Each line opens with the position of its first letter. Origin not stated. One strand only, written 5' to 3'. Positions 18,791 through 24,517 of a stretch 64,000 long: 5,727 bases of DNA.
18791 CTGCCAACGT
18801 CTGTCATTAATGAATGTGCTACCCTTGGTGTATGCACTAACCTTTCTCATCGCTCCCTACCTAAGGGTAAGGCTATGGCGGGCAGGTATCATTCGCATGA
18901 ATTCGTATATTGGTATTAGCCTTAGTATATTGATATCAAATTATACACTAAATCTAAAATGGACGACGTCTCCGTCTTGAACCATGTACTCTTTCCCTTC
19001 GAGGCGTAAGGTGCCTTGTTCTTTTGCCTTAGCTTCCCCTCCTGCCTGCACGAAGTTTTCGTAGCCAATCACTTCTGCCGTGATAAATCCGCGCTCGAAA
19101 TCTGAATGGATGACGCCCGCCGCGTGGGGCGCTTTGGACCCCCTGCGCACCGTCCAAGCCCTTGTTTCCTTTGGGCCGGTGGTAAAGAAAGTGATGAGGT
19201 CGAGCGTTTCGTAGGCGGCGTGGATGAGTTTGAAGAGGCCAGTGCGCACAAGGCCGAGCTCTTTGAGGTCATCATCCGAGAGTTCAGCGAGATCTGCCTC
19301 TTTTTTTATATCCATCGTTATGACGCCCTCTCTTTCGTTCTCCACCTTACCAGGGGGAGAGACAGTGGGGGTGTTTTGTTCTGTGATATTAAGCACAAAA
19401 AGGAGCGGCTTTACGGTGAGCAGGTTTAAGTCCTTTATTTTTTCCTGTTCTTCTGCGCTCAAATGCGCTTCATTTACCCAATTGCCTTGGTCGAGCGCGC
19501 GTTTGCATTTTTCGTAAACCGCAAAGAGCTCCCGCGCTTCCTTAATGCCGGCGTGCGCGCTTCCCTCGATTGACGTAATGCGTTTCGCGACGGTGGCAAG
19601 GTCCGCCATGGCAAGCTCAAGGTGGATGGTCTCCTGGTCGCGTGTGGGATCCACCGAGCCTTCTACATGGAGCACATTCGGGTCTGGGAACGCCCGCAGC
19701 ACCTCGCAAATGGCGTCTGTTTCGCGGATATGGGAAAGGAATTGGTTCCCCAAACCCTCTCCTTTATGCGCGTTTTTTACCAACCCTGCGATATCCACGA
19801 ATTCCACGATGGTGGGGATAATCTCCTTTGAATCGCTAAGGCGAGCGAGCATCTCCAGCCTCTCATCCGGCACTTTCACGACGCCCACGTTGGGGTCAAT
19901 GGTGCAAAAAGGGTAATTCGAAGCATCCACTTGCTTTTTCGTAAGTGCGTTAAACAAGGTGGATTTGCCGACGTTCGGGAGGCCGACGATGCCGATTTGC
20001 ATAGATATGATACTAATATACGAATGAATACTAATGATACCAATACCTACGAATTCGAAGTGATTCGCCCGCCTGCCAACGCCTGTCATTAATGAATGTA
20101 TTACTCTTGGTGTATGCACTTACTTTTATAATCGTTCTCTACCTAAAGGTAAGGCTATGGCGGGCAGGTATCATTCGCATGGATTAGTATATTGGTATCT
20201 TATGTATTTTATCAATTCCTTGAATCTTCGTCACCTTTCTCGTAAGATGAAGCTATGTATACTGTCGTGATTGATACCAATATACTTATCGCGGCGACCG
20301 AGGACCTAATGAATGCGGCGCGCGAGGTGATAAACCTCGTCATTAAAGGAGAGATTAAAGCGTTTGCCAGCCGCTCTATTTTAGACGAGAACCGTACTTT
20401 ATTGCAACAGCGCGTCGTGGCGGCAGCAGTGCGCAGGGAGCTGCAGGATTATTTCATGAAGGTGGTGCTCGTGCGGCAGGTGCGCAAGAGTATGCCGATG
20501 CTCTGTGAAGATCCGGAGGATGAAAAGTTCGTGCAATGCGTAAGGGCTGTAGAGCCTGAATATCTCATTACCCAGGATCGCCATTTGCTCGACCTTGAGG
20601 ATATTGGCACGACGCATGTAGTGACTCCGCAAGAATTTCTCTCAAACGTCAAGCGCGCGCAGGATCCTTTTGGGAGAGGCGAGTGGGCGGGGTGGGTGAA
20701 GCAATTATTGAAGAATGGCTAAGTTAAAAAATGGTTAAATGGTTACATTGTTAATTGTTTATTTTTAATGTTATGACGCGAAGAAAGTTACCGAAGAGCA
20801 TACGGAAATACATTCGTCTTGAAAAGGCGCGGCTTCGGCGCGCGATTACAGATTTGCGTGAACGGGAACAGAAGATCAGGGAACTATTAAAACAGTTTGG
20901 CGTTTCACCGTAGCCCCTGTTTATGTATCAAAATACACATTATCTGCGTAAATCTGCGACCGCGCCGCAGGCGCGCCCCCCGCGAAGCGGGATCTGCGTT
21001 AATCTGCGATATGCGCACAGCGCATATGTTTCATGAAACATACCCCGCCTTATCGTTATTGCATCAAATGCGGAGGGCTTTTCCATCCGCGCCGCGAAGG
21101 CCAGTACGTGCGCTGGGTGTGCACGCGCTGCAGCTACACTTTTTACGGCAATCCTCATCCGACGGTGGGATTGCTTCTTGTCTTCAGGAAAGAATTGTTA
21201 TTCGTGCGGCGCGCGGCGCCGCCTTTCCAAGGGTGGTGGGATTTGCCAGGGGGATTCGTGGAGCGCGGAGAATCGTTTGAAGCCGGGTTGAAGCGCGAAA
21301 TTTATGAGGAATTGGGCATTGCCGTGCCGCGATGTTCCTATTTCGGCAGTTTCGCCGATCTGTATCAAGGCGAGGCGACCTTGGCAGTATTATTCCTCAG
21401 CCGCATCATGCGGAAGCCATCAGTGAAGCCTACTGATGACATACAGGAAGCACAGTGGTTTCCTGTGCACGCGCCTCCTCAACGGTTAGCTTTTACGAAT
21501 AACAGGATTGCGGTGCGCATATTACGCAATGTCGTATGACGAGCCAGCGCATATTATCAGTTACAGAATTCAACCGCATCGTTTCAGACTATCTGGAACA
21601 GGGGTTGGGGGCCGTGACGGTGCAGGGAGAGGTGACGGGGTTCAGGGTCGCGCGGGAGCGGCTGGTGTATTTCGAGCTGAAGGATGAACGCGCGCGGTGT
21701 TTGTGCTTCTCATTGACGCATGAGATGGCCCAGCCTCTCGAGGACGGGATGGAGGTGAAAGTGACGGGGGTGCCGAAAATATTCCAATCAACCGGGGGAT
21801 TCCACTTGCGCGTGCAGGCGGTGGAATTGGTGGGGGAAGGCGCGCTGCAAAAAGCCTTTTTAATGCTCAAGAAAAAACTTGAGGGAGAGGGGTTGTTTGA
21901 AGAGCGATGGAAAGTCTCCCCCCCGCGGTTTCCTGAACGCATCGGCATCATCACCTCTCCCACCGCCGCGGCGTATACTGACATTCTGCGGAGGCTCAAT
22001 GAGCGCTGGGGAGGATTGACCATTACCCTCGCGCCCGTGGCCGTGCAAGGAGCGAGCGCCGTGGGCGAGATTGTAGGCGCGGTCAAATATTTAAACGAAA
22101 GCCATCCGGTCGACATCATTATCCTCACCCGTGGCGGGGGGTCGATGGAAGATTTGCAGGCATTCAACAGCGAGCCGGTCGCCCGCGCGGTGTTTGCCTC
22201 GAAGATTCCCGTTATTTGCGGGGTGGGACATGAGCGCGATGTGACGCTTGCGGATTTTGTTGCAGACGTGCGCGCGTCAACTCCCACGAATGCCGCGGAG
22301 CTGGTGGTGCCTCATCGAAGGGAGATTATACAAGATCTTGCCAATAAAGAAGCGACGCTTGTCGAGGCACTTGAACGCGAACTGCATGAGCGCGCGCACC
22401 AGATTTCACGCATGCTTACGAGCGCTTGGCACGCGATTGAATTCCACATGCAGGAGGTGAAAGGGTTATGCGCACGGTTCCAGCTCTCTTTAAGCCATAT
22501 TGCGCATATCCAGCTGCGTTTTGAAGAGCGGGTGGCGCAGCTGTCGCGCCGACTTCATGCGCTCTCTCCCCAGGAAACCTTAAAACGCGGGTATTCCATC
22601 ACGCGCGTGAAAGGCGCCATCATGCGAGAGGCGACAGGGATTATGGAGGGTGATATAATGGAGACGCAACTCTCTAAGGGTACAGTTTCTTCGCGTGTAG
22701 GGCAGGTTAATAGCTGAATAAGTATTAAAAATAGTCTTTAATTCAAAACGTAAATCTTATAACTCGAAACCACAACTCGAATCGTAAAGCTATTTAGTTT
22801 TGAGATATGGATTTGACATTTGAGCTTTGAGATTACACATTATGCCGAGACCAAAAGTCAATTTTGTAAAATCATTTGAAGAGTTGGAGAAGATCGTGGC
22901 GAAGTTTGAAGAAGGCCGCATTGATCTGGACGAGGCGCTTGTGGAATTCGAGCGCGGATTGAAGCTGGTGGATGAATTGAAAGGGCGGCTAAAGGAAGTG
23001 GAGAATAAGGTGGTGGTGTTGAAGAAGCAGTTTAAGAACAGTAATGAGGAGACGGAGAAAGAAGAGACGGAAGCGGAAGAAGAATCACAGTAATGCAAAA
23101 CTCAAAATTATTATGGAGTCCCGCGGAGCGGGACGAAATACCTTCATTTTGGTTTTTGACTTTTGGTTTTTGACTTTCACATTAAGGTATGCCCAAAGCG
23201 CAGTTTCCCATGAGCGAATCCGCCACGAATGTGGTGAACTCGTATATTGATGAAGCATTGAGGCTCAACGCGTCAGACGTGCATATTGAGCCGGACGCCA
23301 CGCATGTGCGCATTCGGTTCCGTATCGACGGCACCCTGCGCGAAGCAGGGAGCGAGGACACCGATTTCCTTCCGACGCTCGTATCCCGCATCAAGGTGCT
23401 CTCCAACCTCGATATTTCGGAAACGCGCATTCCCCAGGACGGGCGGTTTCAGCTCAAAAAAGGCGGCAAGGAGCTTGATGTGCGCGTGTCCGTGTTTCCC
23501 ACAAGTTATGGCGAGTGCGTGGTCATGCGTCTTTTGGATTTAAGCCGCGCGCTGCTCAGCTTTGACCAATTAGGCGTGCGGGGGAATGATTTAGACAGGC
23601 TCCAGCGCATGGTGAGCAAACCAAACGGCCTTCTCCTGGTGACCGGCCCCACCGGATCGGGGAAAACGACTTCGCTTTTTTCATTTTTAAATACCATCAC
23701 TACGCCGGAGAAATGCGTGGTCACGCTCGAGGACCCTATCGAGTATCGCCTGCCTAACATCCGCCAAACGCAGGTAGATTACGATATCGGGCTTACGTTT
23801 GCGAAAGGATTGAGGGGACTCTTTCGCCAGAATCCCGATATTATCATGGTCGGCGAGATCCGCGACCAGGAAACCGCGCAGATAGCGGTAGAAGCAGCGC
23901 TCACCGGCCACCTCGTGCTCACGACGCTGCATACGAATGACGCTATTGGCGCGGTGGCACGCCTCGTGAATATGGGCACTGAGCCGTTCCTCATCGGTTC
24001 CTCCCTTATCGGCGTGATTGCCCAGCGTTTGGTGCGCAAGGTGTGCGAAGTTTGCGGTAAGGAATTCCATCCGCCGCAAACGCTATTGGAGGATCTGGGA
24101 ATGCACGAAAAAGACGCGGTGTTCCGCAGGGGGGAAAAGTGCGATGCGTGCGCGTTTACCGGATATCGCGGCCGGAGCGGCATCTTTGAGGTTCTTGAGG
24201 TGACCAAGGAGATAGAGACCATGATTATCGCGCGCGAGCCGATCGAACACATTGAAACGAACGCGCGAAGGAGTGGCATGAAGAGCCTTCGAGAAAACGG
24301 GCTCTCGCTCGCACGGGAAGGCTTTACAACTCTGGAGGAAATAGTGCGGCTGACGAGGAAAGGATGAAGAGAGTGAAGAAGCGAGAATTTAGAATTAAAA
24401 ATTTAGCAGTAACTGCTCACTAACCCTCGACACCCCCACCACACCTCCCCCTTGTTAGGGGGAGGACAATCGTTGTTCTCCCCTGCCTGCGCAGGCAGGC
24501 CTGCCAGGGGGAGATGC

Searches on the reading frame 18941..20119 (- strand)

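Call 78: search_protein_families(library=pfam, proteins=[window:18941-20119:-], max_evalue=0.00001)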
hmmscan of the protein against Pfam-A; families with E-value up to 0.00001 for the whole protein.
window:18941-20119:- (392 aa): 3 families
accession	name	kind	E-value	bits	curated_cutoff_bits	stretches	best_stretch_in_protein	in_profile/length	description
PF06071.19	YchF-GTPase_C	-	9e-39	131.9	27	1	308-390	1-83/84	Protein of unknown function (DUF933)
PF01926.29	MMR_HSR1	-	2.2e-23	82.9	21.9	1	41-143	1-85/113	50S ribosome-binding GTPase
PF02421.24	FeoB_N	-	1.3e-09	38.2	27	1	41-89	2-50/156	Ferrous iron transport protein B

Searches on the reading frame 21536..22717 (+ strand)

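Call 78: search_protein_families(library=pfam, proteins=[window:21536-22717:+], max_evalue=0.00001)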
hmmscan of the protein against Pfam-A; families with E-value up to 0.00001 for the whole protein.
window:21536-22717:+ (393 aa): 3 families
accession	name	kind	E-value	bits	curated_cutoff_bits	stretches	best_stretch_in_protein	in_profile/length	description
PF02601.20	Exonuc_VII_L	-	2.6e-82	277.3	35.9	2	120-318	1-202/315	Exonuclease VII, large subunit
PF13742.12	tRNA_anti_2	-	3.5e-16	59.7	27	1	7-96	1-94/95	OB-fold nucleic acid binding domain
PF01336.31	tRNA_anti-codon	-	8.6e-06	26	27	0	27-98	1-74/75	OB-fold nucleic acid binding domain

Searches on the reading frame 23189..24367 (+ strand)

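Call 79: search_protein_families(library=pfam, proteins=[window:23189-24367:+], max_evalue=0.00001)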
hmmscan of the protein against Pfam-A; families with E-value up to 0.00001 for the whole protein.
window:23189-24367:+ (392 aa): 1 family
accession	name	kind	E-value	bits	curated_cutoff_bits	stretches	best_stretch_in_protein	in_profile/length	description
PF00437.27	T2SSE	-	2.5e-129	431.6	24.9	1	13-387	9-370/370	Type II/IV secretion system protein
